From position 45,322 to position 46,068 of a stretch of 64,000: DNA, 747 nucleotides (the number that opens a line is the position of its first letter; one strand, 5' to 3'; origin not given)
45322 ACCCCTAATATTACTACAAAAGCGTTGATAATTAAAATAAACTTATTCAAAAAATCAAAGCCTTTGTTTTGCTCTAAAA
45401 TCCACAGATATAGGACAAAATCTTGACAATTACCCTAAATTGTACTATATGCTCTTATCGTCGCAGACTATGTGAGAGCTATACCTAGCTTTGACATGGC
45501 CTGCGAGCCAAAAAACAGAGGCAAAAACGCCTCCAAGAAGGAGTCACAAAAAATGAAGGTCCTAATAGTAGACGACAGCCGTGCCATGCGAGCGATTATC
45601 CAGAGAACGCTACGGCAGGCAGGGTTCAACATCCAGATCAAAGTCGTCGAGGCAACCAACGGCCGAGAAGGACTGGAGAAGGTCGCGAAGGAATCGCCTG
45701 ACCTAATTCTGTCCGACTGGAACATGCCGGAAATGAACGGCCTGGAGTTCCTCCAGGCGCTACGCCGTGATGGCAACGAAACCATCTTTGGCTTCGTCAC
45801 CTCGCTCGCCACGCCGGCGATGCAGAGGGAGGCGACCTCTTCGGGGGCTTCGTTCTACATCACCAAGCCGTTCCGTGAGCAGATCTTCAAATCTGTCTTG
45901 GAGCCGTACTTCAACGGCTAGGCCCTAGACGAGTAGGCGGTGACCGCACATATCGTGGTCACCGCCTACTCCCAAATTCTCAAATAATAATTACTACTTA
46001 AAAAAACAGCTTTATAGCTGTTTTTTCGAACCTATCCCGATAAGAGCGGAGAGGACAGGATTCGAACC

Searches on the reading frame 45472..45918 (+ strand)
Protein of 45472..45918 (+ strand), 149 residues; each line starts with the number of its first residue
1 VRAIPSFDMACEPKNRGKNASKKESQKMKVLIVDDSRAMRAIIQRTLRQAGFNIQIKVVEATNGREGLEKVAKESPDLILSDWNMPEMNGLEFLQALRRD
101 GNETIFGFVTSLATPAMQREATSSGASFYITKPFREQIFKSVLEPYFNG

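Call 56: search_protein_families(library=pfam, proteins=[window:45472-45918:+], max_evalue=0.01)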
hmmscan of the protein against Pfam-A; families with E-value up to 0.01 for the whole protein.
window:45472-45918:+ (149 aa): 2 families
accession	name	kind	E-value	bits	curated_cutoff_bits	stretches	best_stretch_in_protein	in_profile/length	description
PF00072.30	Response_reg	-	8.8e-26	90.7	30.2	1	30-138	1-105/111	Response regulator receiver domain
PF00496.27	SBP_bac_5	-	7.6e-05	22.4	32.4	1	35-102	300-365/368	Bacterial extracellular solute-binding proteins, family 5 Middle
